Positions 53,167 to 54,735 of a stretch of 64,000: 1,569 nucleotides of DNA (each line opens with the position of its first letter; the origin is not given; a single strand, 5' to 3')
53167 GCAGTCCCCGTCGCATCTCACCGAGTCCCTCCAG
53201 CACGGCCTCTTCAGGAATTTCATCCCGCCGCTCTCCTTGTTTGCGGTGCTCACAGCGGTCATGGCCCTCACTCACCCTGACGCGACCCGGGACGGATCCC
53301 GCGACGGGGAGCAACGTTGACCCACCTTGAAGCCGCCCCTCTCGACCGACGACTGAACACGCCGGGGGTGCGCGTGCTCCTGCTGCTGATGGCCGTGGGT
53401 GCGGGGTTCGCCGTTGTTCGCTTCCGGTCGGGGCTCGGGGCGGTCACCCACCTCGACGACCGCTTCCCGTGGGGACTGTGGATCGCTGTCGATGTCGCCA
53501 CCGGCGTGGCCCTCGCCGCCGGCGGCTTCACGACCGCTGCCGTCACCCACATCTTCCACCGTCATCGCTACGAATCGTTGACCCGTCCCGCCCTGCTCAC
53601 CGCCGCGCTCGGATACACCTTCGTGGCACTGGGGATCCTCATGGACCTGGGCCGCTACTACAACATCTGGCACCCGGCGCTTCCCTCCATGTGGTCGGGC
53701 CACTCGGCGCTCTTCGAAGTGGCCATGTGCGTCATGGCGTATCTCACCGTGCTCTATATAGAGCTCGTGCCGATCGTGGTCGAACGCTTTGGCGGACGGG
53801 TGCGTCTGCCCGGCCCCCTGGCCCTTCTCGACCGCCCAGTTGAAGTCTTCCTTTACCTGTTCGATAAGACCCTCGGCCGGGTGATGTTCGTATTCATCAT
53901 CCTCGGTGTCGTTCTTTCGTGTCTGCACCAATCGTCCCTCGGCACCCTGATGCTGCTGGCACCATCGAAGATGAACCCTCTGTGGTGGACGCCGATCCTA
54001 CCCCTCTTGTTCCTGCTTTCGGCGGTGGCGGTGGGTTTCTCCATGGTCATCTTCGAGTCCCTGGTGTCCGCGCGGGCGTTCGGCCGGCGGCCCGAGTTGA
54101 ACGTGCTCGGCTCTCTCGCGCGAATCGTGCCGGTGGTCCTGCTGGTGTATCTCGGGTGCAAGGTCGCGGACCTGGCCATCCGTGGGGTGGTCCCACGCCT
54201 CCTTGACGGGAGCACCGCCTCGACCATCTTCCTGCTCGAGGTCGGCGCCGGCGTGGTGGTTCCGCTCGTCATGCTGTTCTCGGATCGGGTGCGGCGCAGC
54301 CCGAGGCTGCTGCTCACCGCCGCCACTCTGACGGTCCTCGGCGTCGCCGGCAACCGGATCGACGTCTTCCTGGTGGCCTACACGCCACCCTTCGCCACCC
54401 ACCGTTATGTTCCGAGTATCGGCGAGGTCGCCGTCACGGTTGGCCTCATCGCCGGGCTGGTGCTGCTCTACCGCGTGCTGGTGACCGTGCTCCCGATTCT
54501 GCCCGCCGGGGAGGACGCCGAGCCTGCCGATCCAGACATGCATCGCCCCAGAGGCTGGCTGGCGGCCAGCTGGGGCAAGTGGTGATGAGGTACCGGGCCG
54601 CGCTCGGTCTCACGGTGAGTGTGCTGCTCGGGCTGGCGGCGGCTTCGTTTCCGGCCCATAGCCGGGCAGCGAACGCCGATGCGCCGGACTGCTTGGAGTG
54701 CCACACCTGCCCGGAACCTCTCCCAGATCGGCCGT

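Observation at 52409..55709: Stand-alone three-gene redox module: Tat-FeS subunit, NrfD-type membrane subunit and a 13-heme cytochrome c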

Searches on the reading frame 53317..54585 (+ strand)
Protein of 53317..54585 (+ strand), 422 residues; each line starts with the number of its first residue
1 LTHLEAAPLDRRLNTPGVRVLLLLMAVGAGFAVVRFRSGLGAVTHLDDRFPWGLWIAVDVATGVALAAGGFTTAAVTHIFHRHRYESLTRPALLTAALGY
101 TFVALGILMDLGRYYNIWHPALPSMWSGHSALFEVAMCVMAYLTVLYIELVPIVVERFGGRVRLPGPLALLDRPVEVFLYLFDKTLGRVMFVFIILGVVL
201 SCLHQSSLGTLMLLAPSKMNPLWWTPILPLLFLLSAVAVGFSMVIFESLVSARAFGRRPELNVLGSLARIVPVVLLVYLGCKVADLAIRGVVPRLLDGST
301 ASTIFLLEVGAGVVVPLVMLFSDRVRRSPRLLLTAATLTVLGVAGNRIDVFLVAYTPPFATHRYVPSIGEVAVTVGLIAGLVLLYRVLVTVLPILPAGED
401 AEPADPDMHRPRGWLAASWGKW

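Call 3: search_protein_families(library=pfam, proteins=[window:53317-54585:+], max_evalue=0.01)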
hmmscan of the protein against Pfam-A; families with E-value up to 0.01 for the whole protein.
window:53317-54585:+ (422 aa): 1 family
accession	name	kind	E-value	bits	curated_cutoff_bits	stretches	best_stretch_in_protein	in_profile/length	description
PF03916.19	NrfD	-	5e-22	79.4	25.8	1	45-353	4-307/313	Polysulphide reductase, NrfD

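Call 4: search_protein_families(library=ncbifam, proteins=[window:53317-54585:+], max_evalue=0.01)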
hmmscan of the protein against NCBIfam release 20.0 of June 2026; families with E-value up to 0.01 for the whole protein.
window:53317-54585:+ (422 aa): 4 families
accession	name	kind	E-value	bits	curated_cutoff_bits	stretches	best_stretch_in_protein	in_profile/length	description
NF008133.1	PRK10881.1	equivalog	7.3e-107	358.1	450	1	6-397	4-376/377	Ni/Fe-hydrogenase cytochrome b subunit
NF045714.1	sulf_resp_HmcC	equivalog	8e-83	278.8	550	1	18-395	5-368/376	sulfate respiration complex protein HmcC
NF041784.1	mnquin_red_QrcD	equivalog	2.5e-35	122.5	570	1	19-397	23-403/408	menaquinone reductase integral membrane subunit QrcD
TIGR03148.1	cyt_nit_nrfD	equivalog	2.8e-06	26.8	347.6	1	108-348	68-305/316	cytochrome c nitrite reductase subunit NrfD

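Call 25: search_solved_structures(query=window:53317-54585:+, max_evalue=0.01)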
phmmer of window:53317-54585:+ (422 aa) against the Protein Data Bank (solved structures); distinct sequences matched with E-value up to 0.01: 0.

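Call 87: search_solved_structures(query=A3, max_evalue=1)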
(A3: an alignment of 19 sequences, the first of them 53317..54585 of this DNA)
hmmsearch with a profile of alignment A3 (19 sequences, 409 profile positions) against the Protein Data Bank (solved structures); distinct sequences matched with E-value up to 1: 0.

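Call 89: find_homologous_proteins(query=window:53317-54585:+)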
Query window:53317-54585:+ (422 aa): 6216 proteins with E <= 0.001 among 8000 candidates; the best 120 are listed.
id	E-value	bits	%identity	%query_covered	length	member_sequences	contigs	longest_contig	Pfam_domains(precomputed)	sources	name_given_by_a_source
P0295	2.5e-254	862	94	100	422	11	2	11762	PF03916.20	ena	-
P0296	3.0e-222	756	85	99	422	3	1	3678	PF03916.20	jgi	jgi:Ni/Fe-hydrogenase subunit HybB-like protein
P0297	8.8e-220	748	84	99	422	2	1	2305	PF03916.20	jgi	jgi:Ni/Fe-hydrogenase subunit HybB-like protein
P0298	9.0e-215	732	82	99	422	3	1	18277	PF03916.20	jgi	jgi:Ni/Fe-hydrogenase subunit HybB-like protein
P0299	6.1e-212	722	81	100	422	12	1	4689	PF03916.20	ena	-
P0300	1.1e-210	718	80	100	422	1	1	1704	PF03916.20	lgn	-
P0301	2.1e-210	717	80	100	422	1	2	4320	PF03916.20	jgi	jgi:Ni/Fe-hydrogenase subunit HybB-like protein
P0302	2.5e-209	714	81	99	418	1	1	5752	PF03916.20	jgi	jgi:Ni/Fe-hydrogenase subunit HybB-like protein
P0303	5.3e-208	709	80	100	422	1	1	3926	PF03916.20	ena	-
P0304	2.5e-205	701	79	99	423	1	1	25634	PF03916.20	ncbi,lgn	-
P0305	1.6e-201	688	82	95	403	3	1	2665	PF03916.20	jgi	-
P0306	1.5e-196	672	77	97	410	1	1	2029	PF03916.20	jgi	jgi:Ni/Fe-hydrogenase subunit HybB-like protein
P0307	2.3e-185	635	75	96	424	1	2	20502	PF03916.20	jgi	jgi:Ni/Fe-hydrogenase subunit HybB-like protein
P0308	2.4e-185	635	73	100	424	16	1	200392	PF03916.20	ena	-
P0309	4.1e-182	624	72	100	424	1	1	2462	PF03916.20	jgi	jgi:Ni/Fe-hydrogenase subunit HybB-like protein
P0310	5.8e-182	624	72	100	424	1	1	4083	PF03916.20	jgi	jgi:Ni/Fe-hydrogenase subunit HybB-like protein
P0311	8.0e-182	623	73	97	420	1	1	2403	PF03916.20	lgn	-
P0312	2.7e-179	615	74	95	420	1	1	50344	PF03916.20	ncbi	ncbi:MAG: NrfD/PsrC family molybdoenzyme membrane anchor subunit [Acidobacteriota bacterium]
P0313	3.0e-177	608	73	94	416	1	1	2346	PF03916.20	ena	-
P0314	4.7e-177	607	70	99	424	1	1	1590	PF03916.20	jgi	jgi:Ni/Fe-hydrogenase subunit HybB-like protein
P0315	1.2e-174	600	71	96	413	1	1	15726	PF03916.20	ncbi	-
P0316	1.4e-172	593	69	96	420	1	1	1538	PF03916.20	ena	-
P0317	1.0e-171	590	70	96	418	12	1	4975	PF03916.20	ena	-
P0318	1.6e-171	589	70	96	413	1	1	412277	PF03916.20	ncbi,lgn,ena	-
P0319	7.6e-170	584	69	97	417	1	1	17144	PF03916.20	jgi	-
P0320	9.1e-170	583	67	98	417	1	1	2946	PF03916.20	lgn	-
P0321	1.1e-169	583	70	92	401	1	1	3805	PF03916.20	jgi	jgi:Ni/Fe-hydrogenase subunit HybB-like protein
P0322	1.4e-168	580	69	95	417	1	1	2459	PF03916.20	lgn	-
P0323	1.6e-168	579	66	95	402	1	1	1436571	PF03916.20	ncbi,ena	-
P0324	3.9e-168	578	68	93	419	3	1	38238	PF03916.20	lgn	-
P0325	5.8e-167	574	70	94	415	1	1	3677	PF03916.20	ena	-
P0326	7.7e-167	574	65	95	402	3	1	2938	PF03916.20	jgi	jgi:Ni/Fe-hydrogenase subunit HybB-like protein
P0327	1.0e-166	573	65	95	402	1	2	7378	PF03916.20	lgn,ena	-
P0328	2.7e-166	572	66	95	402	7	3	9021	PF03916.20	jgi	jgi:Ni/Fe-hydrogenase subunit HybB-like protein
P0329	6.5e-166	571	66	95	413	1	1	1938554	PF03916.20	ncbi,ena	-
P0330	1.5e-165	570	69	89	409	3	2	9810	PF03916.20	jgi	jgi:Ni/Fe-hydrogenase subunit HybB-like protein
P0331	1.7e-165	569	67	95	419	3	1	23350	PF03916.20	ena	-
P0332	1.0e-164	567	66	95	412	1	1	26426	PF03916.20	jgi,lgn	jgi:Ni/Fe-hydrogenase subunit HybB-like protein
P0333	3.4e-164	565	67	93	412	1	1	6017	PF03916.20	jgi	-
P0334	8.4e-164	564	67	93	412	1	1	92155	PF03916.20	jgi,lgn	jgi:Ni/Fe-hydrogenase subunit HybB-like protein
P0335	1.3e-163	563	67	93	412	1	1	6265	PF03916.20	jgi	jgi:Ni/Fe-hydrogenase subunit HybB-like protein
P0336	1.4e-162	560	66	95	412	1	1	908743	PF03916.20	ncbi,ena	-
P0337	6.8e-162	558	65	95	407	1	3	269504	PF03916.20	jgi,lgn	jgi:Ni/Fe-hydrogenase subunit HybB-like protein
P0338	2.7e-161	556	63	95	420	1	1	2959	PF03916.20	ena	-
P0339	4.3e-161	555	66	96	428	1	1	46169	PF03916.20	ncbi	ncbi:MAG: Ni/Fe-hydrogenase cytochrome b subunit [Candidatus Krumholzibacteriia bacterium]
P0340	1.3e-160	553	65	95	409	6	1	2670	PF03916.20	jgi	-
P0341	1.1e-159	550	64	95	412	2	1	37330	PF03916.20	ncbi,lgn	ncbi:MAG: hypothetical protein AMXMBFR82_47900 [Candidatus Hydrogenedentota bacterium]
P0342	4.3e-159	548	63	94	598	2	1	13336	PF12797.13,PF13247.12,PF03916.20,PF12838.13,PF13237.12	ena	-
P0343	9.5e-159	547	60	96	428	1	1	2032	PF03916.20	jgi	jgi:Ni/Fe-hydrogenase subunit HybB-like protein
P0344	2.1e-158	546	66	94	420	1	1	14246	PF03916.20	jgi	jgi:Ni/Fe-hydrogenase subunit HybB-like protein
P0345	3.4e-158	545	65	95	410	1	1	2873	PF03916.20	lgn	-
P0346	9.1e-158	544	65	95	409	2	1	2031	PF03916.20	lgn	-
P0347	1.2e-157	544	63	94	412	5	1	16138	PF03916.20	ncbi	-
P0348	1.4e-157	543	63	94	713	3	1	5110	PF12797.13,PF13247.12,PF03916.20,PF12838.13,PF13237.12,PF13187.12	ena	-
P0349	2.5e-157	542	65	95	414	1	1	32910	PF03916.20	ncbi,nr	ncbi:MAG: Ni/Fe-hydrogenase cytochrome b subunit [Candidatus Hydrogenedentes bacterium]|nr:Ni/Fe-hyd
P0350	5.0e-157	542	64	93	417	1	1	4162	PF03916.20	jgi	jgi:Ni/Fe-hydrogenase subunit HybB-like protein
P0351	6.6e-157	541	62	94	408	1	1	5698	PF03916.20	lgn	-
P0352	8.2e-157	541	65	95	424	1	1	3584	PF03916.20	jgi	jgi:Ni/Fe-hydrogenase subunit HybB-like protein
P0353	1.6e-156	540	64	94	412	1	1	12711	PF03916.20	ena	-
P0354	4.2e-156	538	63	98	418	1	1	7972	PF03916.20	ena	-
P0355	6.5e-156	538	62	96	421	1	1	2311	PF03916.20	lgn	-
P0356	9.2e-156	537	63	95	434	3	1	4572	PF03916.20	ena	-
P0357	2.8e-155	536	63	95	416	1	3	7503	PF03916.20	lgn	-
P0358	5.5e-155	535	59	99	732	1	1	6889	PF12797.13,PF13247.12,PF03916.20,PF12838.13,PF13237.12,PF13187.12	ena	-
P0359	1.0e-154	534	63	94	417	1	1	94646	PF03916.20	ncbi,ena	-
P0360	1.1e-154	534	60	97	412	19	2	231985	PF03916.20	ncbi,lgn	-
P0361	1.1e-154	534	64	94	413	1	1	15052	PF03916.20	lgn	-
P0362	1.7e-154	533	63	95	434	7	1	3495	PF03916.20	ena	-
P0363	3.1e-154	532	63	93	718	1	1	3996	PF12797.13,PF13247.12,PF03916.20,PF12838.13,PF13237.12,PF13187.12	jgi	jgi:Ni/Fe-hydrogenase subunit HybB-like protein/Fe-S-cluster-containing dehydrogenase component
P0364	5.4e-154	532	64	94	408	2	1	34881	PF03916.20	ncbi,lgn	-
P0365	5.7e-154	531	61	97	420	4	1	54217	PF03916.20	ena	-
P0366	8.2e-154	531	62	95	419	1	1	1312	PF03916.20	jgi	jgi:Ni/Fe-hydrogenase subunit HybB-like protein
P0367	9.0e-154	531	60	100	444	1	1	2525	PF03916.20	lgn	-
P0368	9.3e-154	531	63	95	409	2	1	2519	PF03916.20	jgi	-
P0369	2.2e-153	530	61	95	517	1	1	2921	PF03916.20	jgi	jgi:Ni/Fe-hydrogenase subunit HybB-like protein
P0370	2.5e-153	529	61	93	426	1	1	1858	PF03916.20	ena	-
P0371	4.6e-153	528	59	95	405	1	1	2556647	PF03916.20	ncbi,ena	-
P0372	5.0e-153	528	64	93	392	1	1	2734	PF03916.20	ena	-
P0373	6.5e-153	528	61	95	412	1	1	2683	PF03916.20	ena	-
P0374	7.1e-153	528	62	94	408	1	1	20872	PF03916.20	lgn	-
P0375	1.3e-152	527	61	95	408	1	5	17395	PF03916.20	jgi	jgi:Ni/Fe-hydrogenase subunit HybB-like protein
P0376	1.3e-152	527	60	95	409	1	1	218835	PF03916.20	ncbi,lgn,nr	ncbi:Ni/Fe-hydrogenase cytochrome b subunit [bacterium]|nr:Ni/Fe-hydrogenase cytochrome b subunit [c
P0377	1.9e-152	526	61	95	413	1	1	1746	PF03916.20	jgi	-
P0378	2.1e-152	526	62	94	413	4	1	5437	PF03916.20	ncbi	-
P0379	2.2e-152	526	62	97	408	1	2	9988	PF03916.20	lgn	-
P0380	2.6e-152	526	63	94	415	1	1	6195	PF03916.20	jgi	jgi:Ni/Fe-hydrogenase subunit HybB-like protein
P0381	4.3e-152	525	61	93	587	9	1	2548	PF13247.12,PF03916.20,PF13237.12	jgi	-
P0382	8.0e-152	524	61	91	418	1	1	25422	PF03916.20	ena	-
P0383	1.2e-151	524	59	94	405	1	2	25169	PF03916.20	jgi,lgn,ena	-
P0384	1.5e-151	523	62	95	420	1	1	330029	PF03916.20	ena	-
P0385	2.0e-151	523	61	95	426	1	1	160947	PF03916.20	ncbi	-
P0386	2.2e-151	523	59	94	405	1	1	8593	PF03916.20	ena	-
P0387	2.4e-151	523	62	94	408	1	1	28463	PF03916.20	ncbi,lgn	-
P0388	2.7e-151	523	61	94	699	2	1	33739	PF12797.13,PF12837.13,PF13247.12,PF03916.20,PF12838.13,PF13237.12,PF13187.12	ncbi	-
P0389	2.8e-151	523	60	95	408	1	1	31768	PF03916.20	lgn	-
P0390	2.8e-151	523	60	95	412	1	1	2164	PF03916.20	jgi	jgi:Ni/Fe-hydrogenase subunit HybB-like protein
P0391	3.5e-151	522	61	96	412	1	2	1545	PF03916.20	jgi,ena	-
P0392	5.7e-151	522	61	94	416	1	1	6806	PF03916.20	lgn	-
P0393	6.7e-151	521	62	94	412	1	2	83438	PF03916.20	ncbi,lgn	-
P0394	6.8e-151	521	62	94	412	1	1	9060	PF03916.20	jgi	-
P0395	9.9e-151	521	60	96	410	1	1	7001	PF03916.20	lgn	-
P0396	1.0e-150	521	61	95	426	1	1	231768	PF03916.20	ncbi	-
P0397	1.2e-150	521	62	93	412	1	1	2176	PF03916.20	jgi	jgi:Ni/Fe-hydrogenase subunit HybB-like protein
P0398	1.2e-150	520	60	95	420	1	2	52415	PF03916.20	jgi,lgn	jgi:Ni/Fe-hydrogenase subunit HybB-like protein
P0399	1.3e-150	520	59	96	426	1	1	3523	PF03916.20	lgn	-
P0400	1.9e-150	520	62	94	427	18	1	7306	PF03916.20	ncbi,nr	ncbi:MAG: Ni/Fe-hydrogenase cytochrome b subunit [Candidatus Omnitrophica bacterium]|nr:Ni/Fe-hydrog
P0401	2.8e-150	519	61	94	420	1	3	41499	PF03916.20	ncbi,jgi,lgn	jgi:Ni/Fe-hydrogenase subunit HybB-like protein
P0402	4.7e-150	519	61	94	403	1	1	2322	PF03916.20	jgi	jgi:Ni/Fe-hydrogenase subunit HybB-like protein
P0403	5.3e-150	518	60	95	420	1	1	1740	PF03916.20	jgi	jgi:Ni/Fe-hydrogenase subunit HybB-like protein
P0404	5.4e-150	518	61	95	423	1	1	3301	PF03916.20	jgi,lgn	-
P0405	5.6e-150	518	63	95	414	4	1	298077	PF03916.20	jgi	-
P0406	7.6e-150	518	60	97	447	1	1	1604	PF03916.20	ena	-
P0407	7.7e-150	518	59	95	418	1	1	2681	PF03916.20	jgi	-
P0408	8.2e-150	518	60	95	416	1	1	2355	PF03916.20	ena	-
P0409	9.1e-150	518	59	95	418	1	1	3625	PF03916.20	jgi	-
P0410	9.6e-150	518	65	88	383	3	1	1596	PF03916.20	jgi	jgi:Ni/Fe-hydrogenase subunit HybB-like protein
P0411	1.1e-149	517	60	94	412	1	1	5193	PF03916.20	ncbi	-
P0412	1.6e-149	517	61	95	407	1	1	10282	PF03916.20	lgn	-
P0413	1.7e-149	517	61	94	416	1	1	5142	PF03916.20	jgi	-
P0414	3.4e-149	516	59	95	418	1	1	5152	PF03916.20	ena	-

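Call 96: predict_structure(alignment_id=A4)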
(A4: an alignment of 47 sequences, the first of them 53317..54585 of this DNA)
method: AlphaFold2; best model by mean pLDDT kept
length: 422 residues; sequences in the alignment: 47
mean_pLDDT: 79.1   pTM: 0.78
mean pLDDT of the five models: 79.1, 78.1, 77.3, 76.3, 72.9
residues with pLDDT >= 90: 111; 70-90: 216; 50-70: 63; < 50: 32
segments of 3 or more residues with pLDDT < 50: 1-3, 122-129, 402-422
pLDDT, mean of each block of 10 residues (from residue 1): 68 88 94 83 66 62 73 73 75 86 79 62 49 69 83 87 88 90 83 77 66 70 87 86 88 84 89 96 95 92 94 97 96 95 84 69 76 87 90 75 45 33 31
secondary structure, 60 per line:
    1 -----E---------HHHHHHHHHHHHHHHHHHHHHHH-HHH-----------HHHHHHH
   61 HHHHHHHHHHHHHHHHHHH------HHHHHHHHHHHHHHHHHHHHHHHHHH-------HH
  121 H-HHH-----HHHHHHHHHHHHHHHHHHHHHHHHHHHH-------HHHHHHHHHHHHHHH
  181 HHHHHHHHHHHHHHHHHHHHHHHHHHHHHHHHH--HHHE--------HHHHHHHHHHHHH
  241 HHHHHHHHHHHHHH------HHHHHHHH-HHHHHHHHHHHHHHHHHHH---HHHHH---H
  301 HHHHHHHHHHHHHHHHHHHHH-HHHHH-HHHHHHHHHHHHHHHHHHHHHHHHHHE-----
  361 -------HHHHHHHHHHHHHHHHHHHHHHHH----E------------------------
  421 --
elements in order: H16-38 H54-79 H86-111 H131-158 H166-213 H228-254 H261-268 H270-288 H292-296 H300-321 H323-327 H329-354 H368-391

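Call 99: fold_search(model_id=the predicted structure, library=pdb)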
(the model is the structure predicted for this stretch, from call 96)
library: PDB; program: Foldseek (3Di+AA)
matches with E <= 10: 518; with E <= 0.001: 9
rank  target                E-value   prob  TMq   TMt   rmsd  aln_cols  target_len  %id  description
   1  6btm_C                8.0e-11  1.00  0.69  0.64   6.1       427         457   15  Structure of Alternative Complex III from Flavobacterium johnsoniae (Wild Type) (released 2018-05-09)
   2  8k9e_C                3.0e-10  1.00  0.68  0.64   6.1       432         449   19  Cryo-EM structure of the photosynthetic alternative complex III from Chloroflexus aurantiacus at 3.3 angstrom (released 2024-03-06)
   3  6lod_C                5.4e-09  1.00  0.71  0.66   4.6       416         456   18  Cryo-EM structure of the air-oxidized photosynthetic alternative complex III from Roseiflexus castenholzii (released 2020-11-04)
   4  6f0k_C                1.5e-08  1.00  0.67  0.64   5.6       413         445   18  Alternative complex III (released 2018-05-09)
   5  9ilt_F                3.3e-06  1.00  0.57  0.60   8.5       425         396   14  Crystal structure of alternative complex III from Chloroflexus aurantiacus (released 2025-03-19)
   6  8k9e_F                4.8e-06  1.00  0.53  0.56   9.6       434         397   13  Cryo-EM structure of the photosynthetic alternative complex III from Chloroflexus aurantiacus at 3.3 angstrom (released 2024-03-06)
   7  6btm_F                1.1e-04  1.00  0.58  0.60   9.6       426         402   12  Structure of Alternative Complex III from Flavobacterium johnsoniae (Wild Type) (released 2018-05-09)
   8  6lod_F                7.9e-04  1.00  0.53  0.57   9.1       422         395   14  Cryo-EM structure of the air-oxidized photosynthetic alternative complex III from Roseiflexus castenholzii (released 2020-11-04)
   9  6f0k_F                9.0e-04  1.00  0.53  0.58   9.8       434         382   14  Alternative complex III (released 2018-05-09)
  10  9r2g_D                5.1e-03  1.00  0.34  0.40  10.5       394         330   13  Cytochrome bd II oxidase qOR-2 type from Mycobacterium smegmatis (released 2026-03-04)
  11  7nkz_B                1.6e-02  1.00  0.32  0.37   9.5       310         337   15  Cryo-EM structure of the cytochrome bd oxidase from M. tuberculosis at 2.5 A resolution (released 2021-09-22)
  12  9r2g_A                3.2e-02  0.99  0.39  0.42  11.3       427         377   14  Cytochrome bd II oxidase qOR-2 type from Mycobacterium smegmatis (released 2026-03-04)
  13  8b4o_A                4.2e-02  0.95  0.33  0.32  17.6       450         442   10  Cryo-EM structure of cytochrome bd oxidase from C. glutamicum (released 2022-12-28)
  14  6rx4_B                4.5e-02  0.99  0.36  0.39   9.3       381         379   11  THE STRUCTURE OF BD OXIDASE FROM ESCHERICHIA COLI (released 2019-11-20)
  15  7ose_B                5.8e-02  0.97  0.35  0.38  10.3       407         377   11  cytochrome bd-II type oxidase with bound aurachin D (released 2021-11-17)
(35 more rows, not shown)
